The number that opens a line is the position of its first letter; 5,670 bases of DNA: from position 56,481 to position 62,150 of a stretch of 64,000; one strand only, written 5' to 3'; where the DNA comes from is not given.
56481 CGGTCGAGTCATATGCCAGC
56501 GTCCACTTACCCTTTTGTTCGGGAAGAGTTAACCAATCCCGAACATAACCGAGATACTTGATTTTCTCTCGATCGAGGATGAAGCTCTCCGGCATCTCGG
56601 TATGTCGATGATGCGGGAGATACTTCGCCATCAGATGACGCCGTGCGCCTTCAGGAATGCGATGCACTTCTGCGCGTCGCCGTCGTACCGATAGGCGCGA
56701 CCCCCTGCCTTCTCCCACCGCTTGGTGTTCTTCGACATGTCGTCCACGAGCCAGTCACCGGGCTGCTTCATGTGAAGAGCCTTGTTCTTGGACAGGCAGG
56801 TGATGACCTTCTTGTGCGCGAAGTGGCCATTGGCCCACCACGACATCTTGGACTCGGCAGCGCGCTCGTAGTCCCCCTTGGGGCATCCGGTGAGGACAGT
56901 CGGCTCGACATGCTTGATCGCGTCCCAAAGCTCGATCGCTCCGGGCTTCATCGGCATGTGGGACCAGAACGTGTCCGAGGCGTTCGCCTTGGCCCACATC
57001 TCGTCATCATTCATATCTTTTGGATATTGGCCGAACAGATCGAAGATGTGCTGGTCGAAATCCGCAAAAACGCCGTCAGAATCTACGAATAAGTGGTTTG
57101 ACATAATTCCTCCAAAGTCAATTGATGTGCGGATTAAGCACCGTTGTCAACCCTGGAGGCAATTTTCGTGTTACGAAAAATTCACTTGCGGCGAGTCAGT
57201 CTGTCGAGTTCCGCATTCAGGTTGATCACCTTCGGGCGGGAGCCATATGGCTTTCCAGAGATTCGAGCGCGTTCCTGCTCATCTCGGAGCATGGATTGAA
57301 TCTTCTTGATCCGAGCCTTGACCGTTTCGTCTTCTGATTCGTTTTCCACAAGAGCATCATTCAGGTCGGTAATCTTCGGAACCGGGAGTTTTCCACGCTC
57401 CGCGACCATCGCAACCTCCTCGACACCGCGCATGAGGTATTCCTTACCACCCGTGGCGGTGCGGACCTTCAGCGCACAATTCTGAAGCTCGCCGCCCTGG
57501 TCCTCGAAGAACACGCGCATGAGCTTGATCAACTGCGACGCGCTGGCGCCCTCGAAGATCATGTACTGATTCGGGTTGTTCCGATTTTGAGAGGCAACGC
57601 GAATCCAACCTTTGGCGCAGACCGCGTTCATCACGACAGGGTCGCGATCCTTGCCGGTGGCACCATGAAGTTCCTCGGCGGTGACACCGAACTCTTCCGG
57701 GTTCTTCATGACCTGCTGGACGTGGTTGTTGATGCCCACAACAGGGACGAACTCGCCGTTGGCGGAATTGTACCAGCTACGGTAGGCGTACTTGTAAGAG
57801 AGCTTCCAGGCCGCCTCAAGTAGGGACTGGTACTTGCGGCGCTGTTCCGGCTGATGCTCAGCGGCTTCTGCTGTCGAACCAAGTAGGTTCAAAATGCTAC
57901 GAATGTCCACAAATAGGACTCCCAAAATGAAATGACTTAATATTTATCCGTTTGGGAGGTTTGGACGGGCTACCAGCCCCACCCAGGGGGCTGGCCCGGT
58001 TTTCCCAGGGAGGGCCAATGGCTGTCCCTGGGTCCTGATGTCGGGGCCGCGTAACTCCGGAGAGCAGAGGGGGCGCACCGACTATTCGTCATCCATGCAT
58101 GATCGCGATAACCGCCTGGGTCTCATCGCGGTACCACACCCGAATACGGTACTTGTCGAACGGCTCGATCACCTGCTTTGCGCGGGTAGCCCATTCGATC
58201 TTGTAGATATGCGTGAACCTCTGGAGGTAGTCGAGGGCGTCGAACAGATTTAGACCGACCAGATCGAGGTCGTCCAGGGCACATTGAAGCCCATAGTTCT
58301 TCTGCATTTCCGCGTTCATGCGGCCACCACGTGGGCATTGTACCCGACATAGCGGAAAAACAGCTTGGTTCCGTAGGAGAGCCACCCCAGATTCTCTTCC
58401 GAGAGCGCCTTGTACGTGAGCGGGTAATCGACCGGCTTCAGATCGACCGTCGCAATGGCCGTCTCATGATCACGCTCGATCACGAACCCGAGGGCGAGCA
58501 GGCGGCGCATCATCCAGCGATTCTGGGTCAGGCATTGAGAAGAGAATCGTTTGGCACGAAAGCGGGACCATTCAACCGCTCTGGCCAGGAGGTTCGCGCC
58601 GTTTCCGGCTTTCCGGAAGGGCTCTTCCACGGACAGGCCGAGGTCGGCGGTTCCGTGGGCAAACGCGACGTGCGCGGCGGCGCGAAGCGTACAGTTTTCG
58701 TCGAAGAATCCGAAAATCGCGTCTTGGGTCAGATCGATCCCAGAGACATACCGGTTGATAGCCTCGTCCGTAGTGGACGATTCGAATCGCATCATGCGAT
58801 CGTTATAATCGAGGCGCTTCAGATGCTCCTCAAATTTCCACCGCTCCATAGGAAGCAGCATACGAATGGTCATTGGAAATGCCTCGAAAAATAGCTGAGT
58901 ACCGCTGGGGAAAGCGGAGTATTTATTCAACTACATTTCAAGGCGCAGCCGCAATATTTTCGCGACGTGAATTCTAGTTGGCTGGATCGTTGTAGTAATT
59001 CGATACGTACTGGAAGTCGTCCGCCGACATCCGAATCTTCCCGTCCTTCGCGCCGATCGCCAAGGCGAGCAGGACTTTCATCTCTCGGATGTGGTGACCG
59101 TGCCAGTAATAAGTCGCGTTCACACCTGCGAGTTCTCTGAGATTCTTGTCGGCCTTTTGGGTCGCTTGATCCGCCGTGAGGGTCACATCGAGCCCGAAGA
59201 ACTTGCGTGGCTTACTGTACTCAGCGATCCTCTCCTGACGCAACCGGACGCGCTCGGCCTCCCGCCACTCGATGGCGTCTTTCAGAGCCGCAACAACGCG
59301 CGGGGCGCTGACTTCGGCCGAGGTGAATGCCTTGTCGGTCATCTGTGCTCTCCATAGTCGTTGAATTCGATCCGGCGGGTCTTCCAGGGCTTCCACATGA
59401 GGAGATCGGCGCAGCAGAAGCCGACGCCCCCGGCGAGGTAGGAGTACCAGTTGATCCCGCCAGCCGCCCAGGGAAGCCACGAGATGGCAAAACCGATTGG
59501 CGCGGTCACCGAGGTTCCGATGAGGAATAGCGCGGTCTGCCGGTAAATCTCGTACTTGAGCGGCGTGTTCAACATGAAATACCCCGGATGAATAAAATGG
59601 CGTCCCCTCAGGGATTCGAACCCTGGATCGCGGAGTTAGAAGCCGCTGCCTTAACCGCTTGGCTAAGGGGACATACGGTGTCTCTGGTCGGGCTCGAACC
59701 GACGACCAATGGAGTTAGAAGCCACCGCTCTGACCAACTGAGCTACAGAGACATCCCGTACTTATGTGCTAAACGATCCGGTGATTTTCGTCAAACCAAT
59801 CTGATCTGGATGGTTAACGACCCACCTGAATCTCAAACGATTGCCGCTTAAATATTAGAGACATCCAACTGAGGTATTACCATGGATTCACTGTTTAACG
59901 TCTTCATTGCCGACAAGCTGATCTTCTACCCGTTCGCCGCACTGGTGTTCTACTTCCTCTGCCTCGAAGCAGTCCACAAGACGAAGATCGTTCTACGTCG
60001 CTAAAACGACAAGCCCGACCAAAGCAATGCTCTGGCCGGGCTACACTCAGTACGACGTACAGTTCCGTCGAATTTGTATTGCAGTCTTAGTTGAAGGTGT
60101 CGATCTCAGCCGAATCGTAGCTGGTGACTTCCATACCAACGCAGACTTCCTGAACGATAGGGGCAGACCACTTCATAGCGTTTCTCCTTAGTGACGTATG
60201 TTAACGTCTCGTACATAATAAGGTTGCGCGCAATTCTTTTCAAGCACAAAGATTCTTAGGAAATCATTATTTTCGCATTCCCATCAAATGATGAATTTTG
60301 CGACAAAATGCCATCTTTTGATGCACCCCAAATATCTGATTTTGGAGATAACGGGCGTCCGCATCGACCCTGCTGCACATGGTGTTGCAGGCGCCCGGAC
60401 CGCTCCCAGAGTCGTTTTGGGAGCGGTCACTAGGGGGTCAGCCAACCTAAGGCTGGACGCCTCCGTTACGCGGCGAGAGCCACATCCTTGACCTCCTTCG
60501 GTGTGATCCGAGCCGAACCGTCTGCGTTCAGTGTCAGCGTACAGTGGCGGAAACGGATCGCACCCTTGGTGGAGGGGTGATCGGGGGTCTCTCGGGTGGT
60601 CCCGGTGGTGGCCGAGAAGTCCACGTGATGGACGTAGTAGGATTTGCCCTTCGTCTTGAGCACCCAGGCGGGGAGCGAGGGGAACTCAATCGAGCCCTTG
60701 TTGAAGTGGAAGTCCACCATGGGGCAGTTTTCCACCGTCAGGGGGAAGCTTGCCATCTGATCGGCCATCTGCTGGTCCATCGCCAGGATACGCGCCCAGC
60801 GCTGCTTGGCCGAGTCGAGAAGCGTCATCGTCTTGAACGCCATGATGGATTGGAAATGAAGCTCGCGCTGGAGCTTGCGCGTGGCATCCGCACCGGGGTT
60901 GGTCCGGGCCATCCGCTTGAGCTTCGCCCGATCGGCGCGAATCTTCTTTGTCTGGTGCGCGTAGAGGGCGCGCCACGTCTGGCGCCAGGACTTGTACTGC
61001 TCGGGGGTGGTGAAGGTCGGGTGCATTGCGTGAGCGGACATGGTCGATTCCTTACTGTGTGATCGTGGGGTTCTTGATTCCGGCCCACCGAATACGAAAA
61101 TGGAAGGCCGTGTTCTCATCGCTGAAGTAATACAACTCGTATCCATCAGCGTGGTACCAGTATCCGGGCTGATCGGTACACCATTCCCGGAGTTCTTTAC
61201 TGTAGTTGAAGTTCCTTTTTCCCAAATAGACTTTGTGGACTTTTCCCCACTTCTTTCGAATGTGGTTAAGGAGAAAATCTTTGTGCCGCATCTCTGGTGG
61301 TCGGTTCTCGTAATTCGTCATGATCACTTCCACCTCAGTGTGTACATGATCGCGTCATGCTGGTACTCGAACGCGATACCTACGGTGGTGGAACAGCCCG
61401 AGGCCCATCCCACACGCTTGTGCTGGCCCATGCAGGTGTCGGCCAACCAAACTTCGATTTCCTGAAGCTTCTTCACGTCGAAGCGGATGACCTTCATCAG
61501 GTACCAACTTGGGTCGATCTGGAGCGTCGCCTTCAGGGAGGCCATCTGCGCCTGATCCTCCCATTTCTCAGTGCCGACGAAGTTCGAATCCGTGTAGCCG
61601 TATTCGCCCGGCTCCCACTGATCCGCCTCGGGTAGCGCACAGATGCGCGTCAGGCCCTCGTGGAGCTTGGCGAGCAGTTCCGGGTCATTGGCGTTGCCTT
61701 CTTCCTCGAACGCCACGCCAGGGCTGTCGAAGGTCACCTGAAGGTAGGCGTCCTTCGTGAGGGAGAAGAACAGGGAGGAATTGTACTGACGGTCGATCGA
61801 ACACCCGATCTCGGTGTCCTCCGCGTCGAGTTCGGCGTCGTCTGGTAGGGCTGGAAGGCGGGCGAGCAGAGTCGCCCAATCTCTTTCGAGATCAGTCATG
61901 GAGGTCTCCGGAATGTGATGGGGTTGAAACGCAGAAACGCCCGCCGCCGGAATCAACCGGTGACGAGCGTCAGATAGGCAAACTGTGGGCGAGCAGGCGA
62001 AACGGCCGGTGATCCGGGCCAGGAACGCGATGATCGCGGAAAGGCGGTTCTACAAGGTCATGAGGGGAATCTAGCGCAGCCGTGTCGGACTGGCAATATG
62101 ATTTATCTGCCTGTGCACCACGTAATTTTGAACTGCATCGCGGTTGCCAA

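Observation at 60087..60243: Phage-encoded PqqA: the peptide precursor of the methanol-dehydrogenase cofactor PQQ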

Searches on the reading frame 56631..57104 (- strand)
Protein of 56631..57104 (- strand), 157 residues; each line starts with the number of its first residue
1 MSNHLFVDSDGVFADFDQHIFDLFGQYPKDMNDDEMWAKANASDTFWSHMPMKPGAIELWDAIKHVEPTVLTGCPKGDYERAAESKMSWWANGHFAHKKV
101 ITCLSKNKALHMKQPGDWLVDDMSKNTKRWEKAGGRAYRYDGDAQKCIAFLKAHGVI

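Call 9: search_protein_families(library=phrogs, proteins=[window:56631-57104:-], max_evalue=0.001)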
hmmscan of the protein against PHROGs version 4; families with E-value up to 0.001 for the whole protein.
window:56631-57104:- (157 aa): 2 families
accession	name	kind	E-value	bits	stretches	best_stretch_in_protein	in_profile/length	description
phrog_2643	-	moron, auxiliary metabolic gene and host takeover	9e-33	114.4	1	3-147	7-163/182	5'-3' deoxyribonucleotidase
phrog_420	-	unknown function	2.9e-15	57.5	1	4-140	15-175/267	unknown function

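Call 81: search_protein_families(library=pfam, proteins=[window:56631-57104:-], max_evalue=0.00001)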
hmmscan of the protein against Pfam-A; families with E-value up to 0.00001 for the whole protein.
window:56631-57104:- (157 aa): 0 families

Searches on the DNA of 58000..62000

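Call 44: search_rna_families(source=window, start=58000, end=62000, threshold=evalue, max_evalue=1)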
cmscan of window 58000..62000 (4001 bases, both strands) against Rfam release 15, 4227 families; matches with E-value up to 1: 4.
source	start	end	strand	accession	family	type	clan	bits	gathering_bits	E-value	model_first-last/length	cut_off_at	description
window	59679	59752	-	RF00005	tRNA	Gene; tRNA;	CL00001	64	29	8.7e-13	1-71/71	no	tRNA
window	59601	59672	-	RF00005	tRNA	Gene; tRNA;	CL00001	57.7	29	4.9e-11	1-71/71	no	tRNA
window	59600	59672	+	RF04354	Plastid-ycf2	Cis-reg;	-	26.5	65.7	0.02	1-75/75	no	Plastid-ycf2 5UTR RNA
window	59678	59752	+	RF04354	Plastid-ycf2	Cis-reg;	-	22.1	65.7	0.33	1-75/75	no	Plastid-ycf2 5UTR RNA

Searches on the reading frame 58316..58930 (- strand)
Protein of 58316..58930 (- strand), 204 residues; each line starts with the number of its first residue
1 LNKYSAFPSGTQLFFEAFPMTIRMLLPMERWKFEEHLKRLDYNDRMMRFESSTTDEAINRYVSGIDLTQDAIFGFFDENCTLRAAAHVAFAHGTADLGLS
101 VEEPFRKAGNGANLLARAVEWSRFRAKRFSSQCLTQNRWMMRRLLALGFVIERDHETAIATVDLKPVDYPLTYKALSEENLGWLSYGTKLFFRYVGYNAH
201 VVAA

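Call 9: search_protein_families(library=phrogs, proteins=[window:58316-58930:-], max_evalue=0.001)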
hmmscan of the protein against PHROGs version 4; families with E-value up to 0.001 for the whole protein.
window:58316-58930:- (204 aa): 0 families

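Call 12: search_protein_families(library=ncbifam, proteins=[window:58316-58930:-], max_evalue=0.01)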
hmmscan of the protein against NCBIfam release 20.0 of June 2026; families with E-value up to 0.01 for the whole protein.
window:58316-58930:- (204 aa): 1 family
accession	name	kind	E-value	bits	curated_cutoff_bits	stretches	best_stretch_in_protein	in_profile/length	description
NF043067.1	AAC_6p_group_E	equivalog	0.0074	16.2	140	1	98-149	75-127/140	aminoglycoside 6'-N-acetyltransferase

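Call 41: search_protein_families(library=pfam, proteins=[window:58316-58930:-], max_evalue=0.01)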
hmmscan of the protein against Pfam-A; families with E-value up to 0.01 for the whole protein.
window:58316-58930:- (204 aa): 0 families

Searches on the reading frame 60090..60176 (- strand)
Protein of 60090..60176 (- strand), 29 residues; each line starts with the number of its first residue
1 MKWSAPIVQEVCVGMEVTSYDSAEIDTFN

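Call 4: search_protein_families(library=ncbifam, proteins=[window:60090-60176:-], max_evalue=1)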
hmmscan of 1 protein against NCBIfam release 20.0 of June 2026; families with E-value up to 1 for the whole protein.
window:60090-60176:- (29 aa): 1 family
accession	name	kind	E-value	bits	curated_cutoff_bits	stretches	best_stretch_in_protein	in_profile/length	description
TIGR02107.1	PQQ_syn_pqqA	equivalog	8.3e-09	35.1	20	1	3-21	1-19/21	pyrroloquinoline quinone precursor peptide PqqA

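Call 5: search_protein_families(library=pfam, proteins=[window:60090-60176:-], max_evalue=1)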
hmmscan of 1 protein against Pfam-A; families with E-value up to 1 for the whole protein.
window:60090-60176:- (29 aa): 1 family
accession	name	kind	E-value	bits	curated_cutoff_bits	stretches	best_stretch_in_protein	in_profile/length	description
PF08042.16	PqqA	-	1.5e-08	34.9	21.1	1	2-20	1-19/19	PqqA family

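Call 22: search_dna_similar(query=window:60090-60176:-, collection=phages, mode=protein, max_evalue=1, max_rows=40)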
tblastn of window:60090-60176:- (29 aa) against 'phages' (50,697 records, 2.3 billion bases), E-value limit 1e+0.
No match.

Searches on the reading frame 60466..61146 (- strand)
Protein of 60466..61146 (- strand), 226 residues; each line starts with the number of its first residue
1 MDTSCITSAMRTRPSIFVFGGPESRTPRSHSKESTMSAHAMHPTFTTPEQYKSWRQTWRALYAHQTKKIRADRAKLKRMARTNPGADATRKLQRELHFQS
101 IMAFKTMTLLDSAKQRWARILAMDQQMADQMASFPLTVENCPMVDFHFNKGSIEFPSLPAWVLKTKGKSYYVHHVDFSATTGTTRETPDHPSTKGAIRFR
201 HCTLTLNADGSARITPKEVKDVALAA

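Call 9: search_protein_families(library=phrogs, proteins=[window:60466-61146:-], max_evalue=0.001)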
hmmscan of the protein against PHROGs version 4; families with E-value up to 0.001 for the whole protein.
window:60466-61146:- (226 aa): 0 families

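Call 12: search_protein_families(library=ncbifam, proteins=[window:60466-61146:-], max_evalue=0.01)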
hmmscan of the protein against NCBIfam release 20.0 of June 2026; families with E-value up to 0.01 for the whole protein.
window:60466-61146:- (226 aa): 0 families

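Call 35: find_related_loci(query=window:60466-61146:-, collection=viral_contigs, flank=6000)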
Query window:60466-61146:- (226 aa) in viral_contigs; peptide patterns used: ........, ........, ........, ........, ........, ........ (x = any residue, [..] = any of these).
18 stretches matched a pattern, but none encodes a relative of the query by tblastn (E <= 1e-3).

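Call 41: search_protein_families(library=pfam, proteins=[window:60466-61146:-], max_evalue=0.01)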
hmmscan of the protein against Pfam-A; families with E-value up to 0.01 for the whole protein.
window:60466-61146:- (226 aa): 0 families
